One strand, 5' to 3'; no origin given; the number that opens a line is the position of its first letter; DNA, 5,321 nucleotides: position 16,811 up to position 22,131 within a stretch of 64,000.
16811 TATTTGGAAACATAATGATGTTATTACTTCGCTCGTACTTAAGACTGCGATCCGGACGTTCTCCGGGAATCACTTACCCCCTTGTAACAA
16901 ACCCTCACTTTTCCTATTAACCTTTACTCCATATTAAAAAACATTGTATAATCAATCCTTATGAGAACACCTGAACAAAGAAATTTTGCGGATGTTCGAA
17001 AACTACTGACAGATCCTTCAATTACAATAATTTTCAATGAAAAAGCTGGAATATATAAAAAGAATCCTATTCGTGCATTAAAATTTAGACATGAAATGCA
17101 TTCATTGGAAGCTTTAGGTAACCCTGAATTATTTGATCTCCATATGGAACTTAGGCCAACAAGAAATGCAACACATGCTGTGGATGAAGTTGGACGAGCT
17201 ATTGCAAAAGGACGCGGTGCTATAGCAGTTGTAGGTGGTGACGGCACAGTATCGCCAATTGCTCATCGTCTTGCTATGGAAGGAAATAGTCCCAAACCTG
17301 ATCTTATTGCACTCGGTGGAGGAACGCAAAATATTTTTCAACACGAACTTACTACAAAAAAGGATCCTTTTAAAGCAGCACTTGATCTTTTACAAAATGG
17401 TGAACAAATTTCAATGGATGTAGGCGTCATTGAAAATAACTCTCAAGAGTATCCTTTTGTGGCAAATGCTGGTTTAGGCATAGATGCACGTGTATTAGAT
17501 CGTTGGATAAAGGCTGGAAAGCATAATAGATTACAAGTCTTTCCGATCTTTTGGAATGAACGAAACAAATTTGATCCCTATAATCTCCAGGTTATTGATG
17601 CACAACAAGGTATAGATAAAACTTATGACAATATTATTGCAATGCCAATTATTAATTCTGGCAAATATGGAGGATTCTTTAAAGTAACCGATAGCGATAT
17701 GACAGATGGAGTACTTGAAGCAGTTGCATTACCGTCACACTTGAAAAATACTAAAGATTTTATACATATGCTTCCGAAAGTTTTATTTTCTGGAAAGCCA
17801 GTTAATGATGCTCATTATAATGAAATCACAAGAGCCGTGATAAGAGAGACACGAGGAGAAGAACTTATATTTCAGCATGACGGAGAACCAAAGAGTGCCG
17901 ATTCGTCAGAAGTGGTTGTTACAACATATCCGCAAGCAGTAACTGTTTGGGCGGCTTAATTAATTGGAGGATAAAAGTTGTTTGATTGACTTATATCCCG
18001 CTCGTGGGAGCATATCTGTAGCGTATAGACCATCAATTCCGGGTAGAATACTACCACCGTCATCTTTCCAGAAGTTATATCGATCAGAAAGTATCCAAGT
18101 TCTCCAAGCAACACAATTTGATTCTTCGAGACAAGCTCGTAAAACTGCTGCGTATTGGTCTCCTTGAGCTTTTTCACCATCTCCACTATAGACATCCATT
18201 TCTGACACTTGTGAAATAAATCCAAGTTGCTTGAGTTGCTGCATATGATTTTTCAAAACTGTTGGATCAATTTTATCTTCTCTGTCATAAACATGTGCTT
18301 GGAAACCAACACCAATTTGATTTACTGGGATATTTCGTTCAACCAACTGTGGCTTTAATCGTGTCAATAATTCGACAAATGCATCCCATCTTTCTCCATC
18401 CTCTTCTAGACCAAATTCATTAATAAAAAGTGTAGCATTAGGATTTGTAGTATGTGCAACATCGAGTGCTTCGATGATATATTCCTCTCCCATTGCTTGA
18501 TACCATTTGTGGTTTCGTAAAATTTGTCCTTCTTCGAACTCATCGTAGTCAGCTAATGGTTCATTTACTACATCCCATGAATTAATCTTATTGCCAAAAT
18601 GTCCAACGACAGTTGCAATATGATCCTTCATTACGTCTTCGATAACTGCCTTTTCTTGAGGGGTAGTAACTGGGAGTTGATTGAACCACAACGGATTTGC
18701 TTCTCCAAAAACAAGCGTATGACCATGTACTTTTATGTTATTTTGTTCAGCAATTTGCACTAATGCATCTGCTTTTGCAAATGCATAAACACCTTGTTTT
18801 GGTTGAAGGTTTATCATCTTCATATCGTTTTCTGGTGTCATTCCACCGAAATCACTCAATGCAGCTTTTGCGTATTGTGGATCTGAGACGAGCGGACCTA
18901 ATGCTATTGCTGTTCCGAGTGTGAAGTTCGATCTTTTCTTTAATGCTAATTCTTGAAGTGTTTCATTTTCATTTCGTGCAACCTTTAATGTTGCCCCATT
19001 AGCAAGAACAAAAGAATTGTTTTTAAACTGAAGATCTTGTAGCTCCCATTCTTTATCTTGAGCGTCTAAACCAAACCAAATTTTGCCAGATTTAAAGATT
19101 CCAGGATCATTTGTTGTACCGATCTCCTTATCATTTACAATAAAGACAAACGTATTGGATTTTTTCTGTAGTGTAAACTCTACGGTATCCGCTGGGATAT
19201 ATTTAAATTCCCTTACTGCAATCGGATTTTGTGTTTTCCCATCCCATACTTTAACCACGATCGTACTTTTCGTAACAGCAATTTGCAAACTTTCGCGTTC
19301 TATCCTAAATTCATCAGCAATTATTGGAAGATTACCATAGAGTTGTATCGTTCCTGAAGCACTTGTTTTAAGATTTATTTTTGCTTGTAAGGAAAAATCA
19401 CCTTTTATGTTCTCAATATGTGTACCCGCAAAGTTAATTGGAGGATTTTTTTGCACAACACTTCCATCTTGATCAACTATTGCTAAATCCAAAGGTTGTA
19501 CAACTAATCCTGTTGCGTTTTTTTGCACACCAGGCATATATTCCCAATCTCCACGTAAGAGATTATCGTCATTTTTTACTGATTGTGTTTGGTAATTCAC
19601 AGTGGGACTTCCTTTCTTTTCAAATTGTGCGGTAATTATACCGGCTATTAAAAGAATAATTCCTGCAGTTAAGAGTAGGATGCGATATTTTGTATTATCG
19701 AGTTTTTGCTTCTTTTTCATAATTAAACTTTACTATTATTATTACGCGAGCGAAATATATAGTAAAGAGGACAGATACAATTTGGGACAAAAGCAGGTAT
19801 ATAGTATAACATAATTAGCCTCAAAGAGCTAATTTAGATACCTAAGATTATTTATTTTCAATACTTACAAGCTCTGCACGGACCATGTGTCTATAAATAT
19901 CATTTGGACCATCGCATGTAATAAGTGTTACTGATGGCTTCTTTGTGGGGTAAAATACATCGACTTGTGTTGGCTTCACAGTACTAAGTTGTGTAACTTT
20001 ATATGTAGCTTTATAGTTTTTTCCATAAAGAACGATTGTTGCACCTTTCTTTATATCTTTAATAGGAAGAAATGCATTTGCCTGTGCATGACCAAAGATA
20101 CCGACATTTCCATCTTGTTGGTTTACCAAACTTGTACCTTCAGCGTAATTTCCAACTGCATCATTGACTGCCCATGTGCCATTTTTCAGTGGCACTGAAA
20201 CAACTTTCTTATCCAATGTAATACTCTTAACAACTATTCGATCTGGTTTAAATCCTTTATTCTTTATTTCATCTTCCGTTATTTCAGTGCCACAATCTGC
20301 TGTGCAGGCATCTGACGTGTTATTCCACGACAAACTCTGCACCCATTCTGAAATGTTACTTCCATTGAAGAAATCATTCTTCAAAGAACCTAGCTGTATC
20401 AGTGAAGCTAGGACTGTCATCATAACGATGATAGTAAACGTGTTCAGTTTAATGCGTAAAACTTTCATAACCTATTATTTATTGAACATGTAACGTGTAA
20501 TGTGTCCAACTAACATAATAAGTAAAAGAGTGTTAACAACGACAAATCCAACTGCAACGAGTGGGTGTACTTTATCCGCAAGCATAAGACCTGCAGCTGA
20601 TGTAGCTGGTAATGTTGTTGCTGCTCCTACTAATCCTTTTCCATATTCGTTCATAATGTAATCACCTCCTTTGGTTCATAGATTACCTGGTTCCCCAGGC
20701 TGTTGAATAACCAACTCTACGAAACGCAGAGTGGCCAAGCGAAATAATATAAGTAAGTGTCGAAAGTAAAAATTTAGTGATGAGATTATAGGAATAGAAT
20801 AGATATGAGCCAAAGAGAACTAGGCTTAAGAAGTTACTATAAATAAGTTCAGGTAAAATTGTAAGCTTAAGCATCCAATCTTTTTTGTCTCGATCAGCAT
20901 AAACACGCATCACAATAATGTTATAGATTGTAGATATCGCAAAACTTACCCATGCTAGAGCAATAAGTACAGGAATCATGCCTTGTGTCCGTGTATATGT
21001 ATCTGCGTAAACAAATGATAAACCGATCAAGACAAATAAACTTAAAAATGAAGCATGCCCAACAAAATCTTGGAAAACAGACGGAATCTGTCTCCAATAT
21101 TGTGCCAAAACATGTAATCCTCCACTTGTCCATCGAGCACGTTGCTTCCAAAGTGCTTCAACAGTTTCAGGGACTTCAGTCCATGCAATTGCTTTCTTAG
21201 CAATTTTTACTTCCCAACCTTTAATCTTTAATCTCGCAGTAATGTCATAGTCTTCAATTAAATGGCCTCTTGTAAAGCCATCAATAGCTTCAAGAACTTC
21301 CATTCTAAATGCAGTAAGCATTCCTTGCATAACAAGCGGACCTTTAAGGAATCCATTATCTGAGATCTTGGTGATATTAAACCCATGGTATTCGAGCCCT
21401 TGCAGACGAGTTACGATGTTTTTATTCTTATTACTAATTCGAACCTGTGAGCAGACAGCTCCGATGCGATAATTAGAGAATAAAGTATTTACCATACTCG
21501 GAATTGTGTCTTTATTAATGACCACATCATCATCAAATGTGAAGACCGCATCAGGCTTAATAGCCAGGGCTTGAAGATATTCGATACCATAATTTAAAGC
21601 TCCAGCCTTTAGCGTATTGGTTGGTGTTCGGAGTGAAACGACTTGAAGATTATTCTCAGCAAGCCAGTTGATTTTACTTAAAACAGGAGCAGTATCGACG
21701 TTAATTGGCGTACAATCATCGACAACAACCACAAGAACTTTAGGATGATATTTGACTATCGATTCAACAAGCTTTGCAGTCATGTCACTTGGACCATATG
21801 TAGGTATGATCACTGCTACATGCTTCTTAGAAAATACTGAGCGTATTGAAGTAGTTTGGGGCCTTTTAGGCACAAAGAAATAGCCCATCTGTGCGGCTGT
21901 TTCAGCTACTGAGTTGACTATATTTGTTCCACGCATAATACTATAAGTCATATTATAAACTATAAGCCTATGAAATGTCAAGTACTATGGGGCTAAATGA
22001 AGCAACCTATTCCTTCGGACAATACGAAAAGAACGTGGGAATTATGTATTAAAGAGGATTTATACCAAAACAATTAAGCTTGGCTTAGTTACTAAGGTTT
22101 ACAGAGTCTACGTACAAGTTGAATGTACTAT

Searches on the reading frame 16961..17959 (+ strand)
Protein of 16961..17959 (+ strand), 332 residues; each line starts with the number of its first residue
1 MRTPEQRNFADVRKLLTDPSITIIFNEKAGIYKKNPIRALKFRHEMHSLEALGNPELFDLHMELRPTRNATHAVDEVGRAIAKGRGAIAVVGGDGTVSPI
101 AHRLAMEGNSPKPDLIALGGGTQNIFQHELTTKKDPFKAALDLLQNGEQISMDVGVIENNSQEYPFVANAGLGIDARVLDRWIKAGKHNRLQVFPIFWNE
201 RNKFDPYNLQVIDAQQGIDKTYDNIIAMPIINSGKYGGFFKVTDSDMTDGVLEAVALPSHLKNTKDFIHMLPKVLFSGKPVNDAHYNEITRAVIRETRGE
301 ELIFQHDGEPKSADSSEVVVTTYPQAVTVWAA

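Call 49: search_protein_families(library=pfam, proteins=[window:16961-17959:+], max_evalue=0.001)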
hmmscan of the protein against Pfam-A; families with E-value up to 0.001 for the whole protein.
window:16961-17959:+ (332 aa): 1 family
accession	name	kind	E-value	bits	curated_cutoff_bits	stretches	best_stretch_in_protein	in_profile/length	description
PF00781.29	DAGK_cat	-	2.3e-12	47.1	23.6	1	22-156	3-124/125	Diacylglycerol kinase catalytic domain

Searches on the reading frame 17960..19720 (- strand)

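Call 50: search_protein_families(library=pfam, proteins=[window:17960-19720:-], max_evalue=0.001)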
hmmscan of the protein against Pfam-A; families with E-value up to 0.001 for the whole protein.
window:17960-19720:- (586 aa): 1 family
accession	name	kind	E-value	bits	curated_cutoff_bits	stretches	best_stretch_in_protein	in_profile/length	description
PF00331.26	Glyco_hydro_10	-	2.3e-65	221.3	22.1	1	264-579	8-308/311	Glycosyl hydrolase family 10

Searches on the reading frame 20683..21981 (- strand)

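Call 50: search_protein_families(library=pfam, proteins=[window:20683-21981:-], max_evalue=0.001)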
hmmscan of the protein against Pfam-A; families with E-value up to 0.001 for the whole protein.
window:20683-21981:- (432 aa): 5 families
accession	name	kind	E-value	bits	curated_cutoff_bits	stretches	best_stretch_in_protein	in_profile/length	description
PF13641.12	Glyco_tranf_2_3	-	7.8e-32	111.6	27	1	55-286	3-229/230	Glycosyltransferase like family 2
PF13632.12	Glyco_trans_2_3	-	4.3e-20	72.8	27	1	146-352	2-193/198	Glycosyl transferase family group 2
PF13506.12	Glyco_transf_21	-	4.9e-17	62.4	21.7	1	140-285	28-173/174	Glycosyl transferase family 21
PF00535.33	Glycos_transf_2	-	1.2e-14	55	23.3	1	57-231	2-165/168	Glycosyl transferase family 2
PF03142.21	Chitin_synth_2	-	8e-09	35.1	27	1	145-228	204-287/527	Chitin synthase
